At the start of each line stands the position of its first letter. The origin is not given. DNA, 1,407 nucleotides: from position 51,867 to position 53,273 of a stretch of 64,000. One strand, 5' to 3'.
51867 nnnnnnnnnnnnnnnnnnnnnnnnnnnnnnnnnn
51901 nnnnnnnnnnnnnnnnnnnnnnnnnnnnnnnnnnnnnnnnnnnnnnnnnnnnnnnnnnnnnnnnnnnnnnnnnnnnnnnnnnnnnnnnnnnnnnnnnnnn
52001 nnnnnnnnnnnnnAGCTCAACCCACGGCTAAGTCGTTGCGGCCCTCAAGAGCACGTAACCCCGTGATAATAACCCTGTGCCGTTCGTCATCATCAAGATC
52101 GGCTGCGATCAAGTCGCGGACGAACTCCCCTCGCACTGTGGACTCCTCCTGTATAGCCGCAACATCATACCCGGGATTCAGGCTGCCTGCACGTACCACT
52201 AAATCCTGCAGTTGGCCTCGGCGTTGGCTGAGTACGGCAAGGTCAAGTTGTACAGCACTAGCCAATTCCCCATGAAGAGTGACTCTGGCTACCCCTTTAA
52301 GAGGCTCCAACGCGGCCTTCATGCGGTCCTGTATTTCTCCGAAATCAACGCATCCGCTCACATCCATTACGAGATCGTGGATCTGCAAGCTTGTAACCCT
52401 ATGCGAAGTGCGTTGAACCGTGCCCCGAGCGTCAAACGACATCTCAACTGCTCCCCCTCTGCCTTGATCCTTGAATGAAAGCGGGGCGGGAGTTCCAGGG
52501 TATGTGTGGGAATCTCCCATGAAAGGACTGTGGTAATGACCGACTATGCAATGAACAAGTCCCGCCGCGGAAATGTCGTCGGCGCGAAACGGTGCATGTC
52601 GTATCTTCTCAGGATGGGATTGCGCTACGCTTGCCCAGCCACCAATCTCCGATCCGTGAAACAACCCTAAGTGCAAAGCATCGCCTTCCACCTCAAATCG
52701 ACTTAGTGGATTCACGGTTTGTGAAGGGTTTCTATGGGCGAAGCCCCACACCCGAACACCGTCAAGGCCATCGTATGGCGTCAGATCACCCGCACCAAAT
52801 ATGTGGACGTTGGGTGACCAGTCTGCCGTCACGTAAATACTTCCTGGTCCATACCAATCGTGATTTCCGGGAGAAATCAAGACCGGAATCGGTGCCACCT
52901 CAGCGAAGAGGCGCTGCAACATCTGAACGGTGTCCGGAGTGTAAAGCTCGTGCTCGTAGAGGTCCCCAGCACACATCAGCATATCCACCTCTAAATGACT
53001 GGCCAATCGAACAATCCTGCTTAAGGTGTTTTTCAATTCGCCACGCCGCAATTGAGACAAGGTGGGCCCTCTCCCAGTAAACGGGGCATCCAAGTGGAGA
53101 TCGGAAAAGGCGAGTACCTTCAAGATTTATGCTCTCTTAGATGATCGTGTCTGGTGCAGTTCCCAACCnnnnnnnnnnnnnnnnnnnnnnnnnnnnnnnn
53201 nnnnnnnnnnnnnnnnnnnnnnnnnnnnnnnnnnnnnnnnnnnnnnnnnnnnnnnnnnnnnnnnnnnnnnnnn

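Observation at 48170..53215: SbcD/SbcC-like nuclease-ATPase module bracketed by a duplicated add 3-prime end, an att-like signature of insertion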

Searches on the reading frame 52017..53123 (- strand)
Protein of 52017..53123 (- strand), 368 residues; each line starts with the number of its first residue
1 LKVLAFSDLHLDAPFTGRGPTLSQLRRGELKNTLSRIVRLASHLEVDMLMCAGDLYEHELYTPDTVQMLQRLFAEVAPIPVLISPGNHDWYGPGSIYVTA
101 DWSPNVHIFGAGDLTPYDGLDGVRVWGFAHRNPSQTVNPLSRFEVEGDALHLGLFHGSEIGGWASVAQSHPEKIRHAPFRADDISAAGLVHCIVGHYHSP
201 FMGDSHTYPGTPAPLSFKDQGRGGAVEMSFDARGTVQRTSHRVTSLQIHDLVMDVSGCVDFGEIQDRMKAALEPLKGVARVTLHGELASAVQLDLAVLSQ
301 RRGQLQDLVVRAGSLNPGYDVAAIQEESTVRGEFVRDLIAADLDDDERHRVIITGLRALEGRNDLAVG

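Call 11: search_protein_families(library=pfam, proteins=[window:52017-53123:-])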
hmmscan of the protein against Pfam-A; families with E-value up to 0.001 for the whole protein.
window:52017-53123:- (368 aa): 2 families
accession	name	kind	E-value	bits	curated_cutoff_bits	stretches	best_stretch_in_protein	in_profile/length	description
PF00149.33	Metallophos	-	1.2e-11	45.8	21.5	1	1-131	1-116/191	Calcineurin-like phosphoesterase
PF12850.12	Metallophos_2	-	2.2e-08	34.7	27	1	1-220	1-143/154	Calcineurin-like phosphoesterase superfamily domain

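Call 13: search_protein_families(library=padloc, proteins=[window:52017-53123:-], max_evalue=0.01)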
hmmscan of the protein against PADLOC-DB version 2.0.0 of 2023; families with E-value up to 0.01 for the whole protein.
window:52017-53123:- (368 aa): 1 family
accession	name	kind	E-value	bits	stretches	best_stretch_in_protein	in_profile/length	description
PDLC04908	PDC-S10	-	0.0028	14.9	1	43-128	27-107/223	-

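Call 14: search_protein_families(library=ncbifam, proteins=[window:52017-53123:-], max_evalue=0.01)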
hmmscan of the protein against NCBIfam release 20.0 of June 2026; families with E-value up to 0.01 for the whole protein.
window:52017-53123:- (368 aa): 6 families
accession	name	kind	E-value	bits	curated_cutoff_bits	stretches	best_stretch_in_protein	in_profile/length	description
TIGR00619.1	sbcd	subfamily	2.2e-08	34.2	77.65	1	1-92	1-89/252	exonuclease subunit SbcD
TIGR04123.1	P_estr_lig_assc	hypoth_equivalog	1.8e-06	27.5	150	1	2-90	22-110/207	ligase-associated DNA damage response endonuclease PdeM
NF008206.2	PRK10966.1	equivalog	0.003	16.7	450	0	1-89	1-85/380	exonuclease subunit SbcD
NF041753.2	sbcd_Staph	equivalog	0.0034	16.3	480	1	31-90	25-87/375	exonuclease subunit SbcD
NF041029.1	Mre11_Pyroc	equivalog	0.0038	16.1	600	1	25-89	20-86/438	DNA double-strand break repair protein Mre11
TIGR03729.1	acc_ester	subfamily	0.0048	16.3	148.25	0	31-90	18-73/239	putative phosphoesterase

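Call 22: find_encoding_contigs(protein=window:52017-53123:-, flank=10000, max_places=6)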
Protein window:52017-53123:- (368 aa): 1 contig read that carries it; 1 place shown.
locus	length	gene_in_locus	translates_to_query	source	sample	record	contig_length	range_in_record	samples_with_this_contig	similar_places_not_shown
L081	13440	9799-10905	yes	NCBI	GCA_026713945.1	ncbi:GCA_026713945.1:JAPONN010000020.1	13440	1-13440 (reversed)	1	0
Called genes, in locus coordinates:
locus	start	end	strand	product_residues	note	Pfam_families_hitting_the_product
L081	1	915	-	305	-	?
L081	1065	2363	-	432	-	PF01979:Amidohydro_1, PF07969:Amidohydro_3 (weak)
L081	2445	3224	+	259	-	PF00106:adh_short, PF08659:KR (weak), PF13561:adh_short_C2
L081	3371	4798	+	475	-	PF04734:Ceramidase_alk (faint)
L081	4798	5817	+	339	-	PF02779:Transket_pyr, PF02780:Transketolase_C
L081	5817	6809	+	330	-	PF00676:E1_dh, PF02775:TPP_enzyme_C (weak)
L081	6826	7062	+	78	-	PF00364:Biotin_lipoyl, PF01597:GCV_H (weak), PF25997:BSH_YhbJ (weak)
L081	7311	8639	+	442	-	PF00860:Xan_ur_permease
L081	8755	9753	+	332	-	PF00962:A_deaminase, PF19326:AMP_deaminase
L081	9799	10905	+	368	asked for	PF00149:Metallophos, PF12850:Metallophos_2 (weak)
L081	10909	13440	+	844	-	PF13476:AAA_23, PF13514:AAA_27 (weak)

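Call 23: find_homologous_proteins(query=window:52017-53123:-)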
Query window:52017-53123:- (368 aa): 1587 proteins with E <= 0.001 among 8000 candidates; the best 120 are listed.
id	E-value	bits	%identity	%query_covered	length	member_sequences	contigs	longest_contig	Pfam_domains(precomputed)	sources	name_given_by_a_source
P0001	5.5e-216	735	100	87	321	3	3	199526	PF00149.34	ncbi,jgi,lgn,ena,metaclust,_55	metaclust:\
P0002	9.0e-205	698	81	100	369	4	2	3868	PF12850.13,PF00149.34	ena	-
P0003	9.3e-200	681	79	100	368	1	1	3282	PF12850.13,PF00149.34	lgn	-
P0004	8.5e-196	668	78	100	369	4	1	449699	PF00149.34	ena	-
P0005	2.6e-194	663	90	87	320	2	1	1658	PF00149.34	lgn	-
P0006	4.0e-194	663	77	100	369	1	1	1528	PF12850.13,PF00149.34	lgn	-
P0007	1.8e-193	661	77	100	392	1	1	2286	PF12850.13,PF00149.34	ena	-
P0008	5.5e-190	649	76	100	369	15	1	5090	PF12850.13,PF00149.34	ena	-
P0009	7.7e-185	632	78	94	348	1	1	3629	PF00149.34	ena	-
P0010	5.4e-176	603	71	100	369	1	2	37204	PF12850.13,PF00149.34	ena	-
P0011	2.5e-143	496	60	99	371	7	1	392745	PF12850.13,PF00149.34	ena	-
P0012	4.2e-143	495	60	100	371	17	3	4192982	PF12850.13,PF00149.34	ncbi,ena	-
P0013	1.1e-140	487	59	100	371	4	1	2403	PF00149.34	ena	-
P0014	1.1e-140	487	60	100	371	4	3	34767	PF12850.13,PF00149.34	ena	-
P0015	1.3e-140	487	60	100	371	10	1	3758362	PF12850.13,PF00149.34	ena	-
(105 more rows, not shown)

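Call 24: find_encoding_contigs(protein=P0004, flank=10000, max_places=3)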
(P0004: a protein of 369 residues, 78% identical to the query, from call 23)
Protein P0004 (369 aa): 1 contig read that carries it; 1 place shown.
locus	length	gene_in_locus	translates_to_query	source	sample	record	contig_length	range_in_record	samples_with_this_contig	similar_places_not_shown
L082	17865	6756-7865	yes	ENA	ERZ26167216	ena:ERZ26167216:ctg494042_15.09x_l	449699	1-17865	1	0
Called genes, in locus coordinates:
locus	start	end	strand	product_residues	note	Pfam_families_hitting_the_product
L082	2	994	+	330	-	?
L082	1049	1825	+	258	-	PF00106:adh_short, PF08659:KR, PF13561:adh_short_C2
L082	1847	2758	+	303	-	PF02126:PTE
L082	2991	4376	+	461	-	PF04734:Ceramidase_alk (faint)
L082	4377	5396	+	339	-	PF02779:Transket_pyr, PF02780:Transketolase_C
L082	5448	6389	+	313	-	PF00676:E1_dh, PF02775:TPP_enzyme_C (weak)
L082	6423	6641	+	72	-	PF00364:Biotin_lipoyl, PF01597:GCV_H (faint), PF25917:BSH_RND (weak), PF25997:BSH_YhbJ (weak)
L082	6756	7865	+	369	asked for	PF00149:Metallophos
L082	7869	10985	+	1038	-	PF02463:SMC_N (faint), PF13476:AAA_23, PF13514:AAA_27 (weak)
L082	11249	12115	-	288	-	PF01261:AP_endonuc_2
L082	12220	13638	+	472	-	PF11762:Arabinose_Iso_C (weak)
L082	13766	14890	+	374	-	PF02746:MR_MLE_N, PF13378:MR_MLE_C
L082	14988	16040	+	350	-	PF19328:DAP_DH_C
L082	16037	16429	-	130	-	PF01042:Ribonuc_L-PSP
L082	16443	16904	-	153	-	PF01281:Ribosomal_L9_N, PF03948:Ribosomal_L9_C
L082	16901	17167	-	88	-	PF01084:Ribosomal_S18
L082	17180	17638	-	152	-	PF00436:SSB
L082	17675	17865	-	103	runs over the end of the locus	PF01250:Ribosomal_S6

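Call 25: find_encoding_contigs(protein=P0010, flank=10000, max_places=3)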
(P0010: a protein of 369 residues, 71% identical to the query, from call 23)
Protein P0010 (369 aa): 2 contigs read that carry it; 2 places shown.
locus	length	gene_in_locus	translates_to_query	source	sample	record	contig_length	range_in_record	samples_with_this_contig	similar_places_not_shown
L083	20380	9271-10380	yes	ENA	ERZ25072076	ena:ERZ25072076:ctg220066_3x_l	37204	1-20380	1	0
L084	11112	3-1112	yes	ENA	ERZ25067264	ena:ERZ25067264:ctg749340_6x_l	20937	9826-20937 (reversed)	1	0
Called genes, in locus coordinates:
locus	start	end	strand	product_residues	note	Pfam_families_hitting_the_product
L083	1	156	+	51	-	?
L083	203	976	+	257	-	PF00106:adh_short, PF08659:KR, PF13561:adh_short_C2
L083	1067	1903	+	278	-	PF02126:PTE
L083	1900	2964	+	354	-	PF19328:DAP_DH_C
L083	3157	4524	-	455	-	PF01979:Amidohydro_1, PF07969:Amidohydro_3 (weak)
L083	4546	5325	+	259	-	PF00106:adh_short, PF08659:KR (weak), PF13561:adh_short_C2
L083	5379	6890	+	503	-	PF04734:Ceramidase_alk (faint)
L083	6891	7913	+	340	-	PF02779:Transket_pyr, PF02780:Transketolase_C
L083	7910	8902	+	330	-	PF00676:E1_dh, PF02775:TPP_enzyme_C (weak)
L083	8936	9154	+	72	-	PF00364:Biotin_lipoyl, PF25917:BSH_RND (weak), PF25984:BSH_YknX (faint), PF25997:BSH_YhbJ (weak)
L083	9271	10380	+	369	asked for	PF00149:Metallophos, PF12850:Metallophos_2 (faint)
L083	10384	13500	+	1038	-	PF02463:SMC_N (faint), PF13476:AAA_23, PF13514:AAA_27 (weak)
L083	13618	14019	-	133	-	PF08797:HIRAN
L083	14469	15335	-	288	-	PF01261:AP_endonuc_2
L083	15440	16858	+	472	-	PF11762:Arabinose_Iso_C (weak)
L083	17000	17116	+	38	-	-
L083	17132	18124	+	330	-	PF02746:MR_MLE_N, PF13378:MR_MLE_C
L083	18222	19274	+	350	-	PF19328:DAP_DH_C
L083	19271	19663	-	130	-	PF01042:Ribonuc_L-PSP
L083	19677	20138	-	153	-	PF01281:Ribosomal_L9_N, PF03948:Ribosomal_L9_C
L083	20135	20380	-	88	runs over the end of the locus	PF01084:Ribosomal_S18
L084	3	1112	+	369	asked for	PF00149:Metallophos, PF12850:Metallophos_2 (faint)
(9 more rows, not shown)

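Call 26: find_encoding_contigs(protein=P0012, flank=10000, max_places=3)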
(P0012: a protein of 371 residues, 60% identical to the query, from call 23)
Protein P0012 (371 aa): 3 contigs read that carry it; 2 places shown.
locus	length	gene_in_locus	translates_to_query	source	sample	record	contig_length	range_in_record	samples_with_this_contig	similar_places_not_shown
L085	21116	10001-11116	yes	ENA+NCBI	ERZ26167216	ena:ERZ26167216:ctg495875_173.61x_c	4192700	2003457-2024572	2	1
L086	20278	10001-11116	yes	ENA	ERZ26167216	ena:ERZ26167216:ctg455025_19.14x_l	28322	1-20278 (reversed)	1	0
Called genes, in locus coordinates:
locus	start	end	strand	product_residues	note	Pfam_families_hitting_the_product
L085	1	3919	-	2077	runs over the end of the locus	-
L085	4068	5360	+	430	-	PF00202:Aminotran_3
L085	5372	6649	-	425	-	PF06245:DUF1015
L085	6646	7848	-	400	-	PF00389:2-Hacid_dh, PF02826:2-Hacid_dh_C, PF03446:NAD_binding_2 (weak)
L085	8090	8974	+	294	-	PF00763:THF_DHG_CYH, PF02882:THF_DHG_CYH_C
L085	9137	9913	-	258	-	PF00596:Aldolase_II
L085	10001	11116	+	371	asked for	PF00149:Metallophos, PF12850:Metallophos_2 (weak)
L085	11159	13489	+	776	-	PF02463:SMC_N (faint), PF13476:AAA_23 (weak), PF13514:AAA_27 (weak)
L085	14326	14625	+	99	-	PF18741:MTES_1575 (weak)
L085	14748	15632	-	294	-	-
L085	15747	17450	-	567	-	PF01268:FTHFS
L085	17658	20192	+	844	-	PF01266:DAO, PF16350:FAO_M, PF01571:GCV_T, PF08669:GCV_T_C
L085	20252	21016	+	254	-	PF01012:ETF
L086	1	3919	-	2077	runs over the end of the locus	-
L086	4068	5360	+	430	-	PF00202:Aminotran_3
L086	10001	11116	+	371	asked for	PF00149:Metallophos, PF12850:Metallophos_2 (weak)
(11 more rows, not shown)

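Call 34: find_related_loci(query=window:52017-53123:-, collection=metagenome_contigs, flank=10000)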
Query window:52017-53123:- (368 aa) in metagenome_contigs; peptide patterns used: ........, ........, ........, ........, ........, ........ (x = any residue, [..] = any of these).
598 stretches matched a pattern (row limit reached: there are more); 320 encode a relative of the query (tblastn E <= 1e-3); the best 80 are kept; 80 distinct loci.
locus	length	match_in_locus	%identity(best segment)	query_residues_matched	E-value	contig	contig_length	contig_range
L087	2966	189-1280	47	1-367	3e-110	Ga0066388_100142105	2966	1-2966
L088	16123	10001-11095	46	1-368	1e-105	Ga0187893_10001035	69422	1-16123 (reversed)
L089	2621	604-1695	46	1-367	4e-109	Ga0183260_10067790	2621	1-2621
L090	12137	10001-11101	47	1-368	4e-104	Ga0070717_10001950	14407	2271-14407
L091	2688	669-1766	50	1-367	5e-108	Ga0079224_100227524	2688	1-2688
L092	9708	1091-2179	48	1-364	5e-104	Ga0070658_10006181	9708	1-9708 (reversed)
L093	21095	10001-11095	46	1-368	1e-103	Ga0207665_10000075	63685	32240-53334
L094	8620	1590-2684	49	1-367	2e-103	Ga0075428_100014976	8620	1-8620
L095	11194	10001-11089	45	1-363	5e-103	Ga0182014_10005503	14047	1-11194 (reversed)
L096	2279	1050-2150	48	1-367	4e-107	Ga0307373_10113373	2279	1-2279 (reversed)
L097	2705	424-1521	48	1-367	2e-105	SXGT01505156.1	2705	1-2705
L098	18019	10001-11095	46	1-367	3e-101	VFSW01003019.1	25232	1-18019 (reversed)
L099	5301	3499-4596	47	1-367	4e-101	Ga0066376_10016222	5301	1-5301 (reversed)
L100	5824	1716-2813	47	1-367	4e-101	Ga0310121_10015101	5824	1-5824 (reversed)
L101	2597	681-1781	46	1-367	1e-104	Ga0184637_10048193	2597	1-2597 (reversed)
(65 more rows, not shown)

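Call 52: search_solved_structures(query=window:52017-53123:-, max_evalue=0.01)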
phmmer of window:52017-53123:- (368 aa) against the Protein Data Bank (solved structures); distinct sequences matched with E-value up to 0.01: 6.
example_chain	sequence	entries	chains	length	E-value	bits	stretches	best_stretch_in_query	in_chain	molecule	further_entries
3qg5_C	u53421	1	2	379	2e-08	36.9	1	1-93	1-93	Mre11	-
4o24_A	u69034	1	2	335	2.5e-08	36.5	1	1-93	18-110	Exonuclease, putative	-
2q8u_A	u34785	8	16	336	2.5e-08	36.5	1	1-93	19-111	Exonuclease, putative | Nuclease SbcCD subunit D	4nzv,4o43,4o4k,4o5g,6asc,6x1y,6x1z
3thn_A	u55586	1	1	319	1.5e-07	34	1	1-93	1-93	Exonuclease, putative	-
3tho_B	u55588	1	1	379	2.5e-07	33.2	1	1-93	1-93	Exonuclease, putative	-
7dog_A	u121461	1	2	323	0.00054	22.3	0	35-120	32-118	Nuclease SbcCD subunit D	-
